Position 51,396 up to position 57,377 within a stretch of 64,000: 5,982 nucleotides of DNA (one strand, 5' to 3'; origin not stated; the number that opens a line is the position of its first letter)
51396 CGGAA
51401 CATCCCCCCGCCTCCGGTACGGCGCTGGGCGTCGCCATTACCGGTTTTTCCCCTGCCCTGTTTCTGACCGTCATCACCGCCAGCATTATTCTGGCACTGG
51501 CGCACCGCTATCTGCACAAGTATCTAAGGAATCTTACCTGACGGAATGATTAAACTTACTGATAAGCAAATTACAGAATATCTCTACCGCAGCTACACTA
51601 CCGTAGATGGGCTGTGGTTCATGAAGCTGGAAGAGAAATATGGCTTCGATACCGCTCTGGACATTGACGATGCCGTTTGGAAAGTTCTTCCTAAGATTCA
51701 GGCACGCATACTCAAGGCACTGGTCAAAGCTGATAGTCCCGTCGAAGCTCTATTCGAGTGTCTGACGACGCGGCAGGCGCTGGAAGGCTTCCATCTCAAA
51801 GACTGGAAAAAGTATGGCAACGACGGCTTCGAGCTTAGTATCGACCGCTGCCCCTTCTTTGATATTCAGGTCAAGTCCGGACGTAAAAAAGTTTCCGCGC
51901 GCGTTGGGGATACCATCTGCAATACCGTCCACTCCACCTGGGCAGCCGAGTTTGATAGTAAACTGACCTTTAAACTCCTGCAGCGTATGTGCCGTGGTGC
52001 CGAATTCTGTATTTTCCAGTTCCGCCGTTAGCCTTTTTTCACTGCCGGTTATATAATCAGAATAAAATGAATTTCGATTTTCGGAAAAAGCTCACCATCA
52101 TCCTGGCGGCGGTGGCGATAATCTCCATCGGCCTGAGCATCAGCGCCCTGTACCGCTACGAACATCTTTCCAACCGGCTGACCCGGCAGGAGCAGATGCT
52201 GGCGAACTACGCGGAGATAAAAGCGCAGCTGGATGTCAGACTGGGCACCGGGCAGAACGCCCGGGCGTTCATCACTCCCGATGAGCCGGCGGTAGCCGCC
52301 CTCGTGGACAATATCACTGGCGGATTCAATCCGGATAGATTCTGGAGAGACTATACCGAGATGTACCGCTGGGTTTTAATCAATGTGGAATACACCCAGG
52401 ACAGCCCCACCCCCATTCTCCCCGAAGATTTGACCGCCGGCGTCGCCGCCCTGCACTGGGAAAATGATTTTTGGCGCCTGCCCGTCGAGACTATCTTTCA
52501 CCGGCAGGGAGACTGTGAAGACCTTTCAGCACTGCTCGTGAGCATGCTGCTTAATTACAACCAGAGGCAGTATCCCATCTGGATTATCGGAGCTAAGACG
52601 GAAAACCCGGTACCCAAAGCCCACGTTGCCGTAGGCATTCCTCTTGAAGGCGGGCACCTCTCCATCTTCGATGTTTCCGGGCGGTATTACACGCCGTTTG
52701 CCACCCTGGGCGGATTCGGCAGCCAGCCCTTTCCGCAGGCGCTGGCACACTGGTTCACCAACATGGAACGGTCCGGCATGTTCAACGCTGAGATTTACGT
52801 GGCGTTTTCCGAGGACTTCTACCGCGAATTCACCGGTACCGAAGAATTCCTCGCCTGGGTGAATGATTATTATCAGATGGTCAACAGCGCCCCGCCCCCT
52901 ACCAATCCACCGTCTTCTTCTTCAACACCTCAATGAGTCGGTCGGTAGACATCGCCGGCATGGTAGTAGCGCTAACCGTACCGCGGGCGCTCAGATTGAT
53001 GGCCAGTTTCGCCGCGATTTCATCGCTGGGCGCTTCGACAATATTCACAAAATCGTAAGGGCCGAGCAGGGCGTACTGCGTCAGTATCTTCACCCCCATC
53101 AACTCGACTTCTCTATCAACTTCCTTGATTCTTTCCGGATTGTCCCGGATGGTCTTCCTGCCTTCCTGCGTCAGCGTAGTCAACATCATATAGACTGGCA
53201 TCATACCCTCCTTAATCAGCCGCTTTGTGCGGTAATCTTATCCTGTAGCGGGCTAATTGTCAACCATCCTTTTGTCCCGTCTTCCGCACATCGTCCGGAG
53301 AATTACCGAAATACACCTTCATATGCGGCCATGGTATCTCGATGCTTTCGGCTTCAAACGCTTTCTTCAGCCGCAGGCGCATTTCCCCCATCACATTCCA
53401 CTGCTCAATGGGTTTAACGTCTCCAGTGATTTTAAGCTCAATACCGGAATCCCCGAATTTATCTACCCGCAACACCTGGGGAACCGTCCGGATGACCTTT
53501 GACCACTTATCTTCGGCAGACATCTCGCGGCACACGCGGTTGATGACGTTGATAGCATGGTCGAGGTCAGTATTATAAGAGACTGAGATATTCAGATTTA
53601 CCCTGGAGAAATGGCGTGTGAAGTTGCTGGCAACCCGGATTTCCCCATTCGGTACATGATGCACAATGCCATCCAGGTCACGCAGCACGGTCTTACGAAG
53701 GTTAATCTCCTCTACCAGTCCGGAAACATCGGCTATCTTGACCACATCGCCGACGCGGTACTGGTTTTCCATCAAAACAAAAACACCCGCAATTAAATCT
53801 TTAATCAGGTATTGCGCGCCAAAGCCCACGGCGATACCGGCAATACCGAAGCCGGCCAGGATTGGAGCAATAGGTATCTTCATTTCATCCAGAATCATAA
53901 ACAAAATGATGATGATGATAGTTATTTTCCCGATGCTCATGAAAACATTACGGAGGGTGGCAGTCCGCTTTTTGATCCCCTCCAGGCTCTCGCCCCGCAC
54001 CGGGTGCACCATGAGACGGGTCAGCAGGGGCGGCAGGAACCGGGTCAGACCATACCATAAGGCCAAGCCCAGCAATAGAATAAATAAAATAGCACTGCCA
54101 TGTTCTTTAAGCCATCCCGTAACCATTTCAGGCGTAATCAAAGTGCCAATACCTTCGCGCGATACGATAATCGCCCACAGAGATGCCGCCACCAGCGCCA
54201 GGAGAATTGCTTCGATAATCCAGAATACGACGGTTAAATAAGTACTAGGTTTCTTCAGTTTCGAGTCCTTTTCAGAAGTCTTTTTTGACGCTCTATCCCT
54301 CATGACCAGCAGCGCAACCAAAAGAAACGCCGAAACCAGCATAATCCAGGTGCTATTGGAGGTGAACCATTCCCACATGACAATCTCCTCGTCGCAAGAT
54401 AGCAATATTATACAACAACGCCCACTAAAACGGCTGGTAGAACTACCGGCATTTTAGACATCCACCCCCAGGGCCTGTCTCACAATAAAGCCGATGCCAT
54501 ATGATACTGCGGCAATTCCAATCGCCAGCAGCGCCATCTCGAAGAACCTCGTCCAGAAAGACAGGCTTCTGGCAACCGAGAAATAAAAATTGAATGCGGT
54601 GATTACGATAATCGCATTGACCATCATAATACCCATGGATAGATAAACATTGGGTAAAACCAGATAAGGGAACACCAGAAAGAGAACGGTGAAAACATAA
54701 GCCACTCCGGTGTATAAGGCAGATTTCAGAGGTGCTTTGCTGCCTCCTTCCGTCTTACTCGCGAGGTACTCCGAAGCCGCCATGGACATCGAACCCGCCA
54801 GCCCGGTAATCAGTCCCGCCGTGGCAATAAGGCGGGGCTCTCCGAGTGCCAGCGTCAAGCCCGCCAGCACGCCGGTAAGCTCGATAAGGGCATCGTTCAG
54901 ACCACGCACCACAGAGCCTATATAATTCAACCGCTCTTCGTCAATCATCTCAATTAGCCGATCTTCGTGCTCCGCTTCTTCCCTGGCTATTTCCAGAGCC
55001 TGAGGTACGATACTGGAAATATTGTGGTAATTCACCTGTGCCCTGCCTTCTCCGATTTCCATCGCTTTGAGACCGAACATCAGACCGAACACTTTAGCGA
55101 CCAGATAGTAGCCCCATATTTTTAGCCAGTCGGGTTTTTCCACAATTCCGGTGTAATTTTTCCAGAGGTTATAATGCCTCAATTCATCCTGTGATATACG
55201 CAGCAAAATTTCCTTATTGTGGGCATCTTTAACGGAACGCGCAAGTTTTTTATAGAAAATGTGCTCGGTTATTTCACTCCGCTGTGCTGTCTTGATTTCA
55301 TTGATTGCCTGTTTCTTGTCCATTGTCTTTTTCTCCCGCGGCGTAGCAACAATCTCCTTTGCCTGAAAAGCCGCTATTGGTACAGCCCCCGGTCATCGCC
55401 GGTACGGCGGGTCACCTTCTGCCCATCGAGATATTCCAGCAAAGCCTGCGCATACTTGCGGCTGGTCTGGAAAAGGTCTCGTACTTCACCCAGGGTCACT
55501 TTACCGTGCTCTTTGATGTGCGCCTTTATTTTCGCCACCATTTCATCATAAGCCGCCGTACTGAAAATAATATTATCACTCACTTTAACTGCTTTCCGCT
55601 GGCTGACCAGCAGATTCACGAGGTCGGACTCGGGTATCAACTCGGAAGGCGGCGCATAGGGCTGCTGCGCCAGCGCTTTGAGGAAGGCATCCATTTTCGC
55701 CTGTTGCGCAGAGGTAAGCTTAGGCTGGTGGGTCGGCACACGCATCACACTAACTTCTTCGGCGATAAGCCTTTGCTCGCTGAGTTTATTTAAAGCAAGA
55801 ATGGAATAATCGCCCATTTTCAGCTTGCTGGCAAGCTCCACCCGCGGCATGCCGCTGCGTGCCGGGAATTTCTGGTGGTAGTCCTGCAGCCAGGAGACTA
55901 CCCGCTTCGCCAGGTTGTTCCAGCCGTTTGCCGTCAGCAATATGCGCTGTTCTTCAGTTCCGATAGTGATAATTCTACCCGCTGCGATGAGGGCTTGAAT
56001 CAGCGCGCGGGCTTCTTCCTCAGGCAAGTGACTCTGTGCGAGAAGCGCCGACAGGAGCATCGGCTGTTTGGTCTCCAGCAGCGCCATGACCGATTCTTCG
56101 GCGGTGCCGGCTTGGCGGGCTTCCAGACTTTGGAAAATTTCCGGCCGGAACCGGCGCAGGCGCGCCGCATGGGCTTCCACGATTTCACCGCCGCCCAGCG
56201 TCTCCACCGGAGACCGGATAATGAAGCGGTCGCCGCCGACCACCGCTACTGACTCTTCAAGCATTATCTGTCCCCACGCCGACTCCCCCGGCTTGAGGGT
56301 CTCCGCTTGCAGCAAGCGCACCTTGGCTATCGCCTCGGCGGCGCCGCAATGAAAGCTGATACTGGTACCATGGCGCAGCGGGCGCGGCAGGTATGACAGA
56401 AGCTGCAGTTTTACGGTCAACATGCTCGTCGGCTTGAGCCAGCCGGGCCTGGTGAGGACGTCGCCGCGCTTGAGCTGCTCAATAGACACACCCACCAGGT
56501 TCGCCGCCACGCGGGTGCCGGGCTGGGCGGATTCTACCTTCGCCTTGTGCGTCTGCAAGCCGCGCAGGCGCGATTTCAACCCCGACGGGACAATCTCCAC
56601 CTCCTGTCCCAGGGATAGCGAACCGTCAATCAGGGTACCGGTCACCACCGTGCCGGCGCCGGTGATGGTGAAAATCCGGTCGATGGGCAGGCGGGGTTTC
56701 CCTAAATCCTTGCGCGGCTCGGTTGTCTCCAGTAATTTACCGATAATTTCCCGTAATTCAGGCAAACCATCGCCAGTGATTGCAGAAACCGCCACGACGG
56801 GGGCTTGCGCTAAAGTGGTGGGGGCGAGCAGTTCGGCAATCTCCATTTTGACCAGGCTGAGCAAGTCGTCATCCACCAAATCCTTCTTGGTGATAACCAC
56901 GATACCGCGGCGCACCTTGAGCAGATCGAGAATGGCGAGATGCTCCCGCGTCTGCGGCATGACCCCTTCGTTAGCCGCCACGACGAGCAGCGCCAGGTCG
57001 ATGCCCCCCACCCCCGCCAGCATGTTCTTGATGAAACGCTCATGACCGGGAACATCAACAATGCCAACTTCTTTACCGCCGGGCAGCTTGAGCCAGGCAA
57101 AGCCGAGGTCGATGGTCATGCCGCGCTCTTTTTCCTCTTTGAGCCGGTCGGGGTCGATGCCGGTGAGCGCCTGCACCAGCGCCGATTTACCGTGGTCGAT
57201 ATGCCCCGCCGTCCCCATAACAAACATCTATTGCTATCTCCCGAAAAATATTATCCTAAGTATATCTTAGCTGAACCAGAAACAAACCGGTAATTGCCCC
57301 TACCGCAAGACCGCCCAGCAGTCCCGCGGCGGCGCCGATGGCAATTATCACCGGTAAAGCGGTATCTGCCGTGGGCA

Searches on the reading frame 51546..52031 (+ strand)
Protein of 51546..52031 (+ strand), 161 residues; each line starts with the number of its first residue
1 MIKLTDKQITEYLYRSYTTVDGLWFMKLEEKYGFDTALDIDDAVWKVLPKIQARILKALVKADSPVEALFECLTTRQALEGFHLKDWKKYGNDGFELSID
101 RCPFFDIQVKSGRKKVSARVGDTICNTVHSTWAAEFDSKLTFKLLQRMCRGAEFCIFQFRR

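Call 63: search_protein_families(library=pfam, proteins=[window:51546-52031:+], max_evalue=0.0001)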
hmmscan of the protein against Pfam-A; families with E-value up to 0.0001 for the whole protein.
window:51546-52031:+ (161 aa): 2 families
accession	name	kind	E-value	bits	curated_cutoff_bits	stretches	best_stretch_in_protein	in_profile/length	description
PF19620.4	DUF6125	-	1.6e-10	41.7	27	1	16-143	18-143/164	Family of unknown function (DUF6125)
PF14196.11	ATC_hydrolase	-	5.9e-07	30.8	28.1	1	26-159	14-145/145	L-2-amino-thiazoline-4-carboxylic acid hydrolase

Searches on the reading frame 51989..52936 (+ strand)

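Call 63: search_protein_families(library=pfam, proteins=[window:51989-52936:+], max_evalue=0.0001)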
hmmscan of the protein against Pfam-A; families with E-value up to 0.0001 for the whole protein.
window:51989-52936:+ (315 aa): 1 family
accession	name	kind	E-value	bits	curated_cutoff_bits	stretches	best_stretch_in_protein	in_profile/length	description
PF04473.18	DUF553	-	1.3e-05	25.1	20.5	1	123-228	20-112/140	Transglutaminase-like domain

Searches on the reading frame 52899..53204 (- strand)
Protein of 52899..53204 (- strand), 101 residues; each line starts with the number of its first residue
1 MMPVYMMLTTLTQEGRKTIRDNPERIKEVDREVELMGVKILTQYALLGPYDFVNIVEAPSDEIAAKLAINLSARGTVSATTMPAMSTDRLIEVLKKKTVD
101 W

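Call 63: search_protein_families(library=pfam, proteins=[window:52899-53204:-], max_evalue=0.0001)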
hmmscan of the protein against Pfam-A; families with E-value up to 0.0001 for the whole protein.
window:52899-53204:- (101 aa): 1 family
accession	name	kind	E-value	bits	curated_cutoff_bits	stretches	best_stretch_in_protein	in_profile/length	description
PF08734.17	GYD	-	1.5e-29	102.2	31.4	1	5-93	1-90/91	GYD domain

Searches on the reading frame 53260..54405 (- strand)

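Call 63: search_protein_families(library=pfam, proteins=[window:53260-54405:-], max_evalue=0.0001)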
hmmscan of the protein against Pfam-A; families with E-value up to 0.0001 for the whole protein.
window:53260-54405:- (381 aa): 3 families
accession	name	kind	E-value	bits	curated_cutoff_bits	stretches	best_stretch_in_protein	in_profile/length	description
PF00924.24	MS_channel_2nd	-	5e-18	65.4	20.2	1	200-263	2-67/68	Mechanosensitive ion channel, beta-domain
PF21082.3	MS_channel_3rd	-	9.6e-11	42.4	21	1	269-357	1-88/88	Mechanosensitive ion channel MscS, C-terminal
PF21088.3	MS_channel_1st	-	5.1e-09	36.4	23.1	1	160-198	4-42/42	Mechanosensitive ion channel, transmembrane helices 2/3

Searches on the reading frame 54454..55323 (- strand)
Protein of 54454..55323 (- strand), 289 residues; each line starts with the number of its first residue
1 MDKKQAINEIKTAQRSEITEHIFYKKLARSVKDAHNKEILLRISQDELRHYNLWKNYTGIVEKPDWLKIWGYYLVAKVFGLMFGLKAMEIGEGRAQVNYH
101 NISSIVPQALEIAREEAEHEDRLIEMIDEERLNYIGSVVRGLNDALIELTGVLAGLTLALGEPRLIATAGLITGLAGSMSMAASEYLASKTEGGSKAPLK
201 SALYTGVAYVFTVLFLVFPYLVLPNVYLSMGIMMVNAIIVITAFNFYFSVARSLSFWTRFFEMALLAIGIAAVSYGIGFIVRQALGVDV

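Call 52: search_protein_families(library=pfam, proteins=[window:54454-55323:-], max_evalue=0.001)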
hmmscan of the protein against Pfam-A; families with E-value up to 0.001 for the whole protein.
window:54454-55323:- (289 aa): 2 families
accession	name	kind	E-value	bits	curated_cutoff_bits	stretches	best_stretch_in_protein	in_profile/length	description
PF01988.24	VIT1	-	1.4e-14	54.9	28.1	1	137-192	3-59/214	VIT family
PF02915.23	Rubrerythrin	-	1.1e-05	26.3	22.8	0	11-54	4-49/137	Rubrerythrin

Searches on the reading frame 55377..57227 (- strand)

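Call 4: search_protein_families(library=pfam, proteins=[window:55377-57227:-], max_evalue=1)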
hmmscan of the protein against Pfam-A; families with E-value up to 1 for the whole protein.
window:55377-57227:- (617 aa): 11 families
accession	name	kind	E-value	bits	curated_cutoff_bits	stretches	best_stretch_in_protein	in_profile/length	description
PF00009.33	GTP_EFTU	-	7.4e-35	120.7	26.5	1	4-166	6-186/188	Elongation factor Tu GTP binding domain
PF09107.17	SelB-wing_3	-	1.9e-19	69.4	23.2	1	570-613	2-45/47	Elongation factor SelB, winged helix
PF03144.31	GTP_EFTU_D2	-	1.6e-12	48.1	30.3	1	192-259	1-73/73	Elongation factor Tu domain 2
PF25461.1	Beta-barrel_SelB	-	1.7e-11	44.7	27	1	280-355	10-79/80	Selenocysteine-specific elongation factor, beta-barrel domain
PF09106.17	SelB-wing_2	-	9.2e-08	32.5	22.3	1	447-470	4-27/57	Elongation factor SelB, winged helix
PF01926.29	MMR_HSR1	-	7.8e-07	29.6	21.9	1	5-112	3-111/113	50S ribosome-binding GTPase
PF03193.22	RsgA_GTPase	-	0.013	15.7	30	1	75-162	22-104/174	RsgA GTPase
PF06078.17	DUF937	-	0.029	15.3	25.4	1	370-413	16-58/135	Bacterial protein of unknown function (DUF937)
PF03143.23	GTP_EFTU_D3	-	0.052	14.3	27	1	307-351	60-104/106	Elongation factor Tu C-terminal domain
PF09743.14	E3_UFM1_ligase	-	0.14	12.2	23.2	0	538-599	92-153/272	E3 UFM1-protein ligase 1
PF05871.18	ESCRT-II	-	0.21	12.2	27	1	398-452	59-113/138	ESCRT-II complex subunit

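Call 5: search_protein_families(library=ncbifam, proteins=[window:55377-57227:-], max_evalue=1)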
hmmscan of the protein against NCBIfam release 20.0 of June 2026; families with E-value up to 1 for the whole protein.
window:55377-57227:- (617 aa): 40 families (the best 25 are shown)
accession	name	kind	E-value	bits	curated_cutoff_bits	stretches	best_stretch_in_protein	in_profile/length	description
TIGR00475.1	selB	equivalog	1.1e-109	367.7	242.25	1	3-615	2-579/581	selenocysteine-specific translation elongation factor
NF009373.0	PRK12736.1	subfamily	5.3e-54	183.5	452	1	4-351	15-391/394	elongation factor Tu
NF000766.0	PRK00049.1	subfamily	9e-52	176.2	449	1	4-351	15-393/396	elongation factor Tu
NF009372.0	PRK12735.1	subfamily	2.3e-50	171.5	479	1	4-351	15-393/396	elongation factor Tu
NF008969.0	PRK12317.1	subfamily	1.1e-49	169.2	502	1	27-336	61-381/426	elongation factor 1-alpha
TIGR00485.1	EF-Tu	equivalog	1.2e-47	162.5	522.4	1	4-350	15-390/394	elongation factor Tu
NF003077.0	PRK04000.1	equivalog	2.9e-41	142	315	2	52-236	85-289/412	translation initiation factor IF-2 subunit gamma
TIGR00483.1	EF-1_alpha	equivalog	5.3e-41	140.5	540.1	1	27-304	61-354/427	translation elongation factor EF-1 subunit alpha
TIGR03680.1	eif2g_arch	equivalog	6.5e-41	140.9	514.5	2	52-221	81-257/407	translation initiation factor IF-2 subunit gamma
TIGR02034.1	CysN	subfamily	2.4e-31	109.2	336.1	1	27-306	56-343/406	sulfate adenylyltransferase, large subunit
NF003478.0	PRK05124.1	equivalog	1e-28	100.2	590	1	27-307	83-371/475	sulfate adenylyltransferase subunit CysN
NF004035.0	PRK05506.1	subfamily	3.2e-28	98.4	715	1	27-262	80-324/632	bifunctional sulfate adenylyltransferase subunit 1/adenylylsulfate kinase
TIGR00487.1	IF-2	equivalog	9.7e-17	60.9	424.4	1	5-240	91-323/587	translation initiation factor IF-2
TIGR00231.1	small_GTP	domain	4.3e-13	49.3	42.5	1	5-160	7-160/164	GTP-binding protein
TIGR01393.1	lepA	equivalog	9.9e-12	44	533.9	1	8-253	10-262/595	translation elongation factor 4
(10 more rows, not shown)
